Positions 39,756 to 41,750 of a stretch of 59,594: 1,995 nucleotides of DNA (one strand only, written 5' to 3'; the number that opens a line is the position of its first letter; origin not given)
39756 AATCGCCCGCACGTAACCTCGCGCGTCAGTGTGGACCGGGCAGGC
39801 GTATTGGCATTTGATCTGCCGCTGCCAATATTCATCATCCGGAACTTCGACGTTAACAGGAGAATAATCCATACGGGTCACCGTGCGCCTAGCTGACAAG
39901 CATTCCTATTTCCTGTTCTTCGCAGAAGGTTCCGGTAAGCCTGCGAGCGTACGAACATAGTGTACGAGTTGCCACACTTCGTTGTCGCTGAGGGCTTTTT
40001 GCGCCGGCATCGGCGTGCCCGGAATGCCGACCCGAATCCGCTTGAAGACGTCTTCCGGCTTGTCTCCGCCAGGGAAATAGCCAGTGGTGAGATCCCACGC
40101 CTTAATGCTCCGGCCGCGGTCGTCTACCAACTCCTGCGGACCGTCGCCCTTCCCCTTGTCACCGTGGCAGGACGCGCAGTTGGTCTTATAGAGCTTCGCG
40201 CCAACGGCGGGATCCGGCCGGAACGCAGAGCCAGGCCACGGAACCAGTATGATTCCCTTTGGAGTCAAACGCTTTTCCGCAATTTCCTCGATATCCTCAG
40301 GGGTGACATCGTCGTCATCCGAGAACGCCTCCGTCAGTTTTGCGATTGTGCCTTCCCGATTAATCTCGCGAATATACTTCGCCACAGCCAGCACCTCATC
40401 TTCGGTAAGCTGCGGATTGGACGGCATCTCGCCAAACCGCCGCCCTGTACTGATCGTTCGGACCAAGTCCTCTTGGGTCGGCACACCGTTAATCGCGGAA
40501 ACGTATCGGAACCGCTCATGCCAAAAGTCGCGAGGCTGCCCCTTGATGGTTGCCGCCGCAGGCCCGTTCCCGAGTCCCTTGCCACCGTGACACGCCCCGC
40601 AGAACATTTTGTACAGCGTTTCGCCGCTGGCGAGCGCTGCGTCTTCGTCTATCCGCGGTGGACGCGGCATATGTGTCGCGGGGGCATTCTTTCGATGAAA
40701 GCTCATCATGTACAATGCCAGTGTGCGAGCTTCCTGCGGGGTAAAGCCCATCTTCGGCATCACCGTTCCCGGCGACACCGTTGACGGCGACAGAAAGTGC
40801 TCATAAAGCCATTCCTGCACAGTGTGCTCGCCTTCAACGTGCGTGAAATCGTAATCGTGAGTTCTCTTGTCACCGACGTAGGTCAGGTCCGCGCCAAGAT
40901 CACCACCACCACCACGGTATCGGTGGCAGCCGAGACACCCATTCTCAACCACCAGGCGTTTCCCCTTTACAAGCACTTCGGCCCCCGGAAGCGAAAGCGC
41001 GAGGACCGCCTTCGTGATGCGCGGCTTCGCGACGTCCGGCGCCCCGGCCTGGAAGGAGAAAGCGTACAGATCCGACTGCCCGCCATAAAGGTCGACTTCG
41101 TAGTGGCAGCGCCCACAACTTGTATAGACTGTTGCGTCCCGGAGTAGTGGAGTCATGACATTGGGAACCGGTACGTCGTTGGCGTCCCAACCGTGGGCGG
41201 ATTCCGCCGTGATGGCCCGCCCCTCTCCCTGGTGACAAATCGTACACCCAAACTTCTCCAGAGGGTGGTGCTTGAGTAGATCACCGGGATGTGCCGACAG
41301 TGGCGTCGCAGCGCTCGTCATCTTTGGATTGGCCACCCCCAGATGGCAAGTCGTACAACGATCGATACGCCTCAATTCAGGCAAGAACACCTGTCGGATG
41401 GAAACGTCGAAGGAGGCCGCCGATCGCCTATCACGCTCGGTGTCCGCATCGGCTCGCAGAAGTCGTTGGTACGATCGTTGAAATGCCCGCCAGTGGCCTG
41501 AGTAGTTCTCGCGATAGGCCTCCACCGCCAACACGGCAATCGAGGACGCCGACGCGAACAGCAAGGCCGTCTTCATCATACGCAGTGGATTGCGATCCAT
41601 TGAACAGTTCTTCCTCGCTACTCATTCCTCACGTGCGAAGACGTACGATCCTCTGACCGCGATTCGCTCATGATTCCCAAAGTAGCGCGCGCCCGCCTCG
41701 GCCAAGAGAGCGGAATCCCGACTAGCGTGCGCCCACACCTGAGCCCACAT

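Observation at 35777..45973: Ten-gene redox cluster spanning outer membrane to cytoplasmic NAD(P): candidate undescribed electron conduit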

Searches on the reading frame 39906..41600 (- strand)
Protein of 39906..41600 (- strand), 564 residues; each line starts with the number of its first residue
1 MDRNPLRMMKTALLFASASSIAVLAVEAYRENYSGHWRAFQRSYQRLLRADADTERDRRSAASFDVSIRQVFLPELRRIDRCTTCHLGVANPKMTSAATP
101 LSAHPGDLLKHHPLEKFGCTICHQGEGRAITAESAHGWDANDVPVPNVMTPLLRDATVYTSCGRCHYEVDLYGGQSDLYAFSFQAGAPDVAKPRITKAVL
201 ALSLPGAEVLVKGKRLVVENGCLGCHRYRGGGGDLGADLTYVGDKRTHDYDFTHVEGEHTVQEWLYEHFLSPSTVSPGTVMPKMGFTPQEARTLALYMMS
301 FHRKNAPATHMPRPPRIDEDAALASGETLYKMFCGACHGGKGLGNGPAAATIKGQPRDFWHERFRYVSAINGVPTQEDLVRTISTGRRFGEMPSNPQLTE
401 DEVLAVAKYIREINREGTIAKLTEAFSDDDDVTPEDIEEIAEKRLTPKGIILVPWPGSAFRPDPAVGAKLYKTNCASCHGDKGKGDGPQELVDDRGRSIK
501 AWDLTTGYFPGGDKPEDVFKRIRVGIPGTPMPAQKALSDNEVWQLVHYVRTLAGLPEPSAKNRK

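Call 3: search_protein_families(library=pfam, proteins=[window:39906-41600:-], max_evalue=0.01)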
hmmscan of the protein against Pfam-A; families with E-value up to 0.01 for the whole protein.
window:39906-41600:- (564 aa): 7 families
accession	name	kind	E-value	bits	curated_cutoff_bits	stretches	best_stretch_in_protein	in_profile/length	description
PF00034.26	Cytochrom_C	-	1.6e-35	122.7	21.3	3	467-552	4-89/90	Cytochrome c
PF13442.11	Cytochrome_CBB3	-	3.6e-30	104.5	27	2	463-549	2-68/68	Cytochrome C oxidase, cbb3-type, subunit III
PF14522.11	Cytochrome_C7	-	6.8e-07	29.5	24.8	0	80-166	14-66/67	Cytochrome c7 and related cytochrome c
PF09699.15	Paired_CXXCH_1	-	1.7e-05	24.9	20.6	0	111-167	1-37/41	Doubled CXXCH motif (Paired_CXXCH_1)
PF14537.11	Cytochrom_c3_2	-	0.00042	21.2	25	0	80-125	27-66/79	Cytochrome c3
PF22113.1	Mtrc-MtrF_II-IV_dom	-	0.00046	20.2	30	0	79-136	120-175/176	Outer membrane cytochrome MtrC/MtrF-like, domains II/IV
PF02433.20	FixO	-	0.00076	19.5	29.6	1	251-290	105-143/219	Cytochrome C oxidase, mono-heme subunit/FixO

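Call 4: search_protein_families(library=ncbifam, proteins=[window:39906-41600:-], max_evalue=0.01)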
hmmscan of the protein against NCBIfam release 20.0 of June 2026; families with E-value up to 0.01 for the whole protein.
window:39906-41600:- (564 aa): 15 families
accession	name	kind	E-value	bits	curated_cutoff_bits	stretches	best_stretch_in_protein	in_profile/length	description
NF011054.0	PRK14486.1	equivalog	1.3e-20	74.1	447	2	466-551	217-289/294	putative bifunctional cbb3-type cytochrome c oxidase subunit II/cytochrome c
TIGR00782.1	ccoP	equivalog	3.9e-14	52.6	179.95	2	466-554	205-283/285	cytochrome-c oxidase, cbb3-type subunit III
NF050122.1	bc1_QcrC_actin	exception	4.6e-10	39.2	200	2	463-486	135-158/253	cytochrome bc1 complex diheme cytochrome c subunit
NF033864.1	cytochrome579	equivalog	4.8e-09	36.2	280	1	313-369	39-97/179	cytochrome 579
NF045773.1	cytochro_C550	exception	1.1e-08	35.1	125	0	467-487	52-72/118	cytochrome c550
NF045774.1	cytochro_C551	exception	1.7e-08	34.4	118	0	467-486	42-61/110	cytochrome c551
TIGR03872.1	cytochrome_MoxG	equivalog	5e-08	33.2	147.8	1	317-416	38-124/133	cytochrome c(L), periplasmic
NF045930.1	Cytc6PetJCyano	equivalog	1.5e-07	31.3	135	1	456-549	20-102/110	cytochrome c6 PetJ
NF040971.1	cytc_ExtS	equivalog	2.2e-07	30.4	100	1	176-365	43-219/262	selenite/tellurite reduction operon c-type cytochrome lipoprotein ExtS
TIGR04494.1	c550_PedF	equivalog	5.2e-06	26.4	122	0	431-485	19-72/133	cytochrome c-550 PedF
TIGR04485.1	thiosulf_SoxX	equivalog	3.3e-05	24.5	61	1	222-287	5-60/78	sulfur oxidation c-type cytochrome SoxX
TIGR02603.1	CxxCH_TIGR02603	domain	0.0001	22.3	68.15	1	212-250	5-42/134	putative heme-binding domain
NF040606.1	CytoC_perox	subfamily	0.00029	20.2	150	0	465-487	299-321/524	di-heme-cytochrome C peroxidase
NF011055.0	PRK14487.1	subfamily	0.00048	19.7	218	1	243-289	104-148/212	cbb3-type cytochrome c oxidase subunit II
NF011053.0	PRK14485.1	subfamily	0.0032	15.7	1080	0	243-287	587-629/716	putative bifunctional cbb3-type cytochrome c oxidase subunit I/II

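Call 5: find_homologous_proteins(query=window:39906-41600:-, max_evalue=1e-10)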
Query window:39906-41600:- (564 aa): 376 proteins with E <= 1e-10 among 8000 candidates; the best 120 are listed.
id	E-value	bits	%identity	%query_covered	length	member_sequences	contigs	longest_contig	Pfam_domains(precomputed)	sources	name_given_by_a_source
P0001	0.0e+0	1140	85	99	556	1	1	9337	PF09699.16,PF13442.12,PF00034.27,PF14522.12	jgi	jgi:mono/diheme cytochrome c family protein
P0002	0.0e+0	1129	84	99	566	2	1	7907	PF09699.16,PF13442.12,PF00034.27,PF14522.12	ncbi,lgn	ncbi:MAG: c-type cytochrome [Phycisphaerae bacterium]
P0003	0.0e+0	1082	81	99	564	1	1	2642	PF02433.21,PF13442.12,PF00034.27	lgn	-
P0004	0.0e+0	1077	80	99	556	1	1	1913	PF09699.16,PF13442.12,PF00034.27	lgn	-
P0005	0.0e+0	1075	80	99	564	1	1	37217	PF13442.12,PF00034.27,PF14522.12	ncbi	-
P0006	0.0e+0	1066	80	98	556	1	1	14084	PF13442.12,PF00034.27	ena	-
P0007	0.0e+0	1059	79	100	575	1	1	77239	PF13442.12,PF00034.27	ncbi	-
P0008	0.0e+0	1054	79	99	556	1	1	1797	PF13442.12,PF00034.27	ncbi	-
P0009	0.0e+0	1025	79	96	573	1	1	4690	PF13442.12,PF00034.27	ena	-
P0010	0.0e+0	1010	75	99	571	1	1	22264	PF09699.16,PF02433.21,PF13442.12,PF00034.27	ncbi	-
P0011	2.4e-297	1005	77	97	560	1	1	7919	PF09699.16,PF13442.12,PF00034.27,PF14522.12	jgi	-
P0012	4.6e-250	849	64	98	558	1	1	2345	PF13442.12,PF00034.27,PF22113.2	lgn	-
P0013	7.5e-244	829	63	98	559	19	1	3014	PF13442.12,PF00034.27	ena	-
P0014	9.1e-244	829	63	97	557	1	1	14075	PF13442.12,PF00034.27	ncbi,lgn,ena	-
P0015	9.4e-240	815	63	97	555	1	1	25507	PF02433.21,PF13442.12,PF00034.27,PF14522.12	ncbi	-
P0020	1.6e-215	735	58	98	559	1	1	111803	PF13442.12,PF00034.27,PF22113.2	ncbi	-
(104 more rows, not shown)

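Call 7: find_encoding_contigs(protein=P0007, flank=10000, max_places=2)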
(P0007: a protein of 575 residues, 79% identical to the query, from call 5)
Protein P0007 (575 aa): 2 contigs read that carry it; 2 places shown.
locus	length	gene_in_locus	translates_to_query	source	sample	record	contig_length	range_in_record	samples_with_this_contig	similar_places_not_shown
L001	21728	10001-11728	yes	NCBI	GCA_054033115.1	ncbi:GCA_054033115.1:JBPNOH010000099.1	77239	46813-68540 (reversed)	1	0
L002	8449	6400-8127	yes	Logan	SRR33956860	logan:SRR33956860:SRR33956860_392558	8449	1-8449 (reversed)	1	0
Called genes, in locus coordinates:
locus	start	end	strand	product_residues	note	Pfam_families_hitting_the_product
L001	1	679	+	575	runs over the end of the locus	PF02563:Poly_export, PF10531:SLBB (faint), PF22461:SLBB_2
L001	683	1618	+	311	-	PF09721:Exosortase_EpsH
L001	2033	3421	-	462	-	PF00072:Response_reg, PF00158:Sigma54_activat, PF14532:Sigma54_activ_2, PF07728:AAA_5 (weak), PF25601:AAA_lid_14, PF02954:HTH_8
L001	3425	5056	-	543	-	PF00672:HAMP (weak), PF00512:HisKA, PF02518:HATPase_c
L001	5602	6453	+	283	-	PF00034:Cytochrom_C, PF13442:Cytochrome_CBB3, PF00034:Cytochrom_C, PF13442:Cytochrome_CBB3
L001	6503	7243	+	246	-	PF09430:EMC7_beta-sandw (weak), PF14686:fn3_3 (weak), PF13620:CarboxypepD_reg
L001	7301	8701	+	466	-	PF07396:Porin_O_P (weak)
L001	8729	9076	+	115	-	-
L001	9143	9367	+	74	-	-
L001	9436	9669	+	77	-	-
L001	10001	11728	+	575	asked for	PF00034:Cytochrom_C, PF13442:Cytochrome_CBB3, PF00034:Cytochrom_C, PF13442:Cytochrome_CBB3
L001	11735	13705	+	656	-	PF13237:Fer4_10 (faint), PF14691:Fer4_20, PF01266:DAO (faint), PF07992:Pyr_redox_2, PF13450:NAD_binding_8 (faint), PF13738:Pyr_redox_3 (faint), PF00037:Fer4 (weak)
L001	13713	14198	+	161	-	PF00355:Rieske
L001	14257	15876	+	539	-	PF00033:Cytochrome_B, PF14358:DUF4405, PF13631:Cytochrom_B_N_2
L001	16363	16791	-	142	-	-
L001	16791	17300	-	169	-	-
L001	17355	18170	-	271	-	PF07963:N_methyl (weak)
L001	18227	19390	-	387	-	-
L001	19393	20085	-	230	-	-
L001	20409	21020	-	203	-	-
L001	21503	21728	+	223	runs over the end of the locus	PF01865:PhoU_div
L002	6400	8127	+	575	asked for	PF00034:Cytochrom_C, PF13442:Cytochrome_CBB3, PF00034:Cytochrom_C, PF13442:Cytochrome_CBB3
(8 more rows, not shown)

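Call 8: find_encoding_contigs(protein=P0020, flank=10000, max_places=2)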
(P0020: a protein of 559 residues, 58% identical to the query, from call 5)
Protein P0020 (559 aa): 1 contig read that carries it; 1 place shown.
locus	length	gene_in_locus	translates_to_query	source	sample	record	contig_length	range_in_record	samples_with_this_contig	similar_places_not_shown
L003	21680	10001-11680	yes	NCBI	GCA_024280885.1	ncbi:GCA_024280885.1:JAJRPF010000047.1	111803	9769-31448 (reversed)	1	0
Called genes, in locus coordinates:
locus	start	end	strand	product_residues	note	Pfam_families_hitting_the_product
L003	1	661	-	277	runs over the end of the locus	PF13442:Cytochrome_CBB3, PF00034:Cytochrom_C, PF13442:Cytochrome_CBB3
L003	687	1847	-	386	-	-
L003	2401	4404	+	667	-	PF25323:6TM_PilS, PF08448:PAS_4, PF00512:HisKA (weak), PF02518:HATPase_c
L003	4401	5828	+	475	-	PF00072:Response_reg, PF00158:Sigma54_activat, PF13191:AAA_16 (faint), PF14532:Sigma54_activ_2, PF07728:AAA_5, PF25601:AAA_lid_14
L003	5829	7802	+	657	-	PF12797:Fer4_2 (faint), PF12837:Fer4_6 (faint), PF13187:Fer4_9 (faint), PF14691:Fer4_20, PF07992:Pyr_redox_2, PF13450:NAD_binding_8 (weak), PF12838:Fer4_7, PF00037:Fer4, +3 more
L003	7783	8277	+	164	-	PF00355:Rieske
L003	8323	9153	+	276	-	PF00033:Cytochrome_B, PF14358:DUF4405, PF13631:Cytochrom_B_N_2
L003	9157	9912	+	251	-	-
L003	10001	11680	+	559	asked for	PF22113:Mtrc-MtrF_II-IV_dom (faint), PF00034:Cytochrom_C, PF13442:Cytochrome_CBB3, PF00034:Cytochrom_C, PF13442:Cytochrome_CBB3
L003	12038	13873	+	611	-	PF21783:YNCE, PF22494:choice_anch_I (faint), PF25174:Beta-prop_THOC3 (faint), PF10282:Lactonase (weak)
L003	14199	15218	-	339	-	PF00535:Glycos_transf_2, PF10111:Glyco_tranf_2_2 (weak), PF13641:Glyco_tranf_2_3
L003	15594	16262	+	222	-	PF21948:LplA-B_cat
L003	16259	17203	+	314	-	PF16881:LIAS_N, PF04055:Radical_SAM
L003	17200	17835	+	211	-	PF05724:TPMT, PF08241:Methyltransf_11, PF08242:Methyltransf_12, PF13649:Methyltransf_25, PF13847:Methyltransf_31 (weak)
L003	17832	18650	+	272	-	PF00106:adh_short, PF08659:KR, PF13561:adh_short_C2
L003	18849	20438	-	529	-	-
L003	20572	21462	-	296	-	-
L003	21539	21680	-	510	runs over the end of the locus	PF02985:HEAT (faint), PF03130:HEAT_PBS (faint), PF13646:HEAT_2, PF13519:VWA_2 (weak), PF13768:VWA_3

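Call 11: find_related_loci(query=A1, collection=genome_contigs, flank=10000)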
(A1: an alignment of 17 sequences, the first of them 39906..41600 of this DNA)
Query A1 (564 aa) in genome_contigs; peptide patterns used: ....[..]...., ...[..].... (x = any residue, [..] = any of these).
599 stretches matched a pattern (row limit reached: there are more); 589 encode a relative of the query (tblastn E <= 1e-3); the best 80 are kept; 80 distinct loci.
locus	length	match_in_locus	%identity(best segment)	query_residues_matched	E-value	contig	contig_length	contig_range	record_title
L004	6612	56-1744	79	1-563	0e+0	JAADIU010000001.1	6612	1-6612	MAG: Planctomycetota bacterium isolate M_MetaBat.71 contig-127_35510, whole genome shotgun sequence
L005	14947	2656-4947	45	1-559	2e-139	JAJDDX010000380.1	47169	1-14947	MAG: Phycisphaerae bacterium isolate OFTM243 OFTM243_379, whole genome shotgun sequence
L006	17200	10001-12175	45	1-553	9e-134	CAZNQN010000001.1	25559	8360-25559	MAG TPA_asm: uncultured Phycisphaeraceae bacterium isolate SRP162660_co2_225 genome assembly, contig: NODE_481_length_25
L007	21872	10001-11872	44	1-556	2e-129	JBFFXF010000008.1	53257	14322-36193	MAG: Planctomycetota bacterium isolate Mix_sand01.2020.11.D.10 k141_249087_length_53257_cov_12.9980, whole genome shotgu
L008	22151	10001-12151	42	1-559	3e-124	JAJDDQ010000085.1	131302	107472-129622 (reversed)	MAG: Phycisphaerae bacterium isolate OFTM258 OFTM258_84, whole genome shotgun sequence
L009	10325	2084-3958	43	1-564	4e-122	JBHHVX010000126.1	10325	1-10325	MAG: Phycisphaerae bacterium isolate S.4.sp1_bin.18 NODE_2858_length_10325_cov_15.370204, whole genome shotgun sequence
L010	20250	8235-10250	40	1-551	1e-116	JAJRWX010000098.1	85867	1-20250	MAG: Planctomycetota bacterium isolate Dive96_bin2.90 k141_4514416, whole genome shotgun sequence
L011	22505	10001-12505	38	9-561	1e-112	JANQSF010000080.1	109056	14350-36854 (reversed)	MAG: Phycisphaeraceae bacterium isolate IP29b_bin.9 k99_1585948, whole genome shotgun sequence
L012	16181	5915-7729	39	1-551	4e-111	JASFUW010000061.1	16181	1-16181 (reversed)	MAG: Phycisphaerae bacterium isolate D1105M12metaG_Bin_242 D1105M12metaG_FD_scaffold_221_c1, whole genome shotgun sequen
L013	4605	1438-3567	36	1-556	4e-108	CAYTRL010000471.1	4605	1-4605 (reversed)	MAG TPA_asm: uncultured Thermodesulfobacteriota bacterium isolate binchicken_co65_60 genome assembly, contig: NODE_64015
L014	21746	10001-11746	37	28-562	5e-106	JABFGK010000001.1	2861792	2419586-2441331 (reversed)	MAG: Planctomycetota bacterium isolate PNC21 c_000000000011, whole genome shotgun sequence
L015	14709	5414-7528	40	1-553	6e-104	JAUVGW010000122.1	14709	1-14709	MAG: Phycisphaerae bacterium isolate CSMAG_386 CSMAG_386_k141_2966791_length_14709_cov_6.9819, whole genome shotgun sequ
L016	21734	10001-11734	36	28-551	3e-103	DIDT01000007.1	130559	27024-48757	MAG TPA_asm: Phycisphaerales bacterium UBA5793 UBA5793_contig_29, whole genome shotgun sequence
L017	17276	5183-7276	38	7-562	6e-97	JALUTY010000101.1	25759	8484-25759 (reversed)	MAG: bacterium isolate 128-326_maxbin2_scaf2bin.054 128-326_scaffold_683_c1, whole genome shotgun sequence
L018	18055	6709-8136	36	6-554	6e-95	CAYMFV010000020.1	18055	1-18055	MAG TPA_asm: uncultured Planctomycetales bacterium isolate binchicken_co172_206 genome assembly, contig: NODE_2519_lengt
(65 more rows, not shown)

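Call 31: find_encoding_contigs(protein=P0015, flank=10000, max_places=1)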
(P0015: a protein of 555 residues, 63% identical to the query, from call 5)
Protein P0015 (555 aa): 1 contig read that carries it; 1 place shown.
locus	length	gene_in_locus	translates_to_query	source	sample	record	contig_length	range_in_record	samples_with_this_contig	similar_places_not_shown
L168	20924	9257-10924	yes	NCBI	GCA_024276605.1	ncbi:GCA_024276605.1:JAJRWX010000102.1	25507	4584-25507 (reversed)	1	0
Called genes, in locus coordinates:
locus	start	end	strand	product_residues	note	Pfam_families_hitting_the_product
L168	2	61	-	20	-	?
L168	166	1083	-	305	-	-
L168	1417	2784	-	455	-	PF00072:Response_reg, PF00158:Sigma54_activat, PF14532:Sigma54_activ_2, PF07728:AAA_5 (weak), PF25601:AAA_lid_14, PF18024:HTH_50 (faint), PF02954:HTH_8 (weak)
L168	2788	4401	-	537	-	PF00512:HisKA, PF02518:HATPase_c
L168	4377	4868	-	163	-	-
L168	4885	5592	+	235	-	PF00034:Cytochrom_C, PF13442:Cytochrome_CBB3, PF00034:Cytochrom_C, PF13442:Cytochrome_CBB3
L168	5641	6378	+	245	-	PF13620:CarboxypepD_reg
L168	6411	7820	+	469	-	PF07396:Porin_O_P (faint)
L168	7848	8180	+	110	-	-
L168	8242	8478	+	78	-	-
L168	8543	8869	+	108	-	-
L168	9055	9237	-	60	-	-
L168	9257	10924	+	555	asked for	PF14522:Cytochrome_C7 (faint), PF00034:Cytochrom_C, PF02433:FixO (faint), PF00034:Cytochrom_C, PF13442:Cytochrome_CBB3, PF00034:Cytochrom_C, PF13442:Cytochrome_CBB3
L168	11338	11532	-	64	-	-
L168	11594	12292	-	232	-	-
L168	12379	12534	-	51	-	-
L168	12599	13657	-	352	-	-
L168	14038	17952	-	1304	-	PF00873:ACR_tran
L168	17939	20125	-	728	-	PF19335:HMBD, PF25919:BSH_CusB, PF25973:BSH_CzcB, PF25944:Beta-barrel_RND (weak), PF25954:Beta-barrel_RND_2, PF19335:HMBD (weak), PF11827:DUF3347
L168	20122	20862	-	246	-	PF02321:OEP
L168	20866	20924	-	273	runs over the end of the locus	PF02321:OEP (weak)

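Call 72: find_encoding_contigs(protein=P0005, flank=10000, max_places=1)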
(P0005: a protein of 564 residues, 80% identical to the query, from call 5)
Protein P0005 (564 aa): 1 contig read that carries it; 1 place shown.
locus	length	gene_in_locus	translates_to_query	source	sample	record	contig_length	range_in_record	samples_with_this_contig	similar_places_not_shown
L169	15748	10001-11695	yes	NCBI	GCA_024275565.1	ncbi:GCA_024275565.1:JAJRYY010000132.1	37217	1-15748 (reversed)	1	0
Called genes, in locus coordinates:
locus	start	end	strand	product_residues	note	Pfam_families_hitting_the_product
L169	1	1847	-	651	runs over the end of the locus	PF00989:PAS, PF08447:PAS_3, PF08448:PAS_4 (weak), PF13426:PAS_9, PF00512:HisKA, PF02518:HATPase_c, PF00072:Response_reg, PF01627:Hpt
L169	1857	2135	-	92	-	-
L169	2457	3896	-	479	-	PF00072:Response_reg, PF00158:Sigma54_activat, PF14532:Sigma54_activ_2, PF07728:AAA_5 (faint), PF25601:AAA_lid_14, PF02954:HTH_8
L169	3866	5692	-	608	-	PF00512:HisKA, PF02518:HATPase_c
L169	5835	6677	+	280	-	PF00034:Cytochrom_C, PF13442:Cytochrome_CBB3, PF00034:Cytochrom_C, PF13442:Cytochrome_CBB3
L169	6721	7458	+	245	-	PF14686:fn3_3 (weak), PF09430:EMC7_beta-sandw (faint), PF13620:CarboxypepD_reg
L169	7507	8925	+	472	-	PF07396:Porin_O_P (weak)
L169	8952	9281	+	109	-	-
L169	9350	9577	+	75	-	-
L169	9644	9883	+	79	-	-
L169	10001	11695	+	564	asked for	PF14522:Cytochrome_C7 (faint), PF00034:Cytochrom_C, PF13442:Cytochrome_CBB3, PF00034:Cytochrom_C, PF13442:Cytochrome_CBB3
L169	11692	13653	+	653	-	PF12797:Fer4_2 (faint), PF12838:Fer4_7 (faint), PF14691:Fer4_20, PF01266:DAO (faint), PF07992:Pyr_redox_2, PF13450:NAD_binding_8 (faint), PF13237:Fer4_10 (weak), PF00037:Fer4 (weak), +1 more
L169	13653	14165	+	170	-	PF00355:Rieske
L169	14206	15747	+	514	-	?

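Call 75: search_solved_structures(query=window:39906-41600:-, max_evalue=0.001)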
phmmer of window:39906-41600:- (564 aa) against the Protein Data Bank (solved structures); distinct sequences matched with E-value up to 0.001: 9.
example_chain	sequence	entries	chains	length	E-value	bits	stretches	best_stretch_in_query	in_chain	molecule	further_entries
6h5l_B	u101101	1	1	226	6.3e-32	114.2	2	466-553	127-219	Conserved hypothetical cytochrome protein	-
9g83_v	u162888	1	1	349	5.7e-05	25.2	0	465-554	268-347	Cbb3-type cytochrome c oxidase subunit CcoP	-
9vr0_A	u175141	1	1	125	8.2e-05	24.7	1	466-553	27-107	Cytochrome c552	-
7o9u_A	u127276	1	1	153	0.00014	23.9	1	466-553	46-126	Cytochrome c552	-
3mk7_C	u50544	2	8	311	0.00019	23.5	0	303-415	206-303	Cytochrome c oxidase, cbb3-type, subunit P | Cbb3-type cytochrome c oxidase subunit CcoP1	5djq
8smr_G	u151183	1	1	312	0.00056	21.9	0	461-552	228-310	Cbb3-type cytochrome c oxidase subunit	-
6hwh_M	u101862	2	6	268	0.00069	21.6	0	462-487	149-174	Cytochrome bc1 complex cytochrome c subunit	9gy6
7rh5_O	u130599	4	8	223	0.00069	21.6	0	462-487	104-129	Cytochrome bc1 complex cytochrome c subunit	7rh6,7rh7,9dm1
8ovc_O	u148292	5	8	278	0.0008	21.4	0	462-487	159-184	Cytochrome bc1 complex cytochrome c subunit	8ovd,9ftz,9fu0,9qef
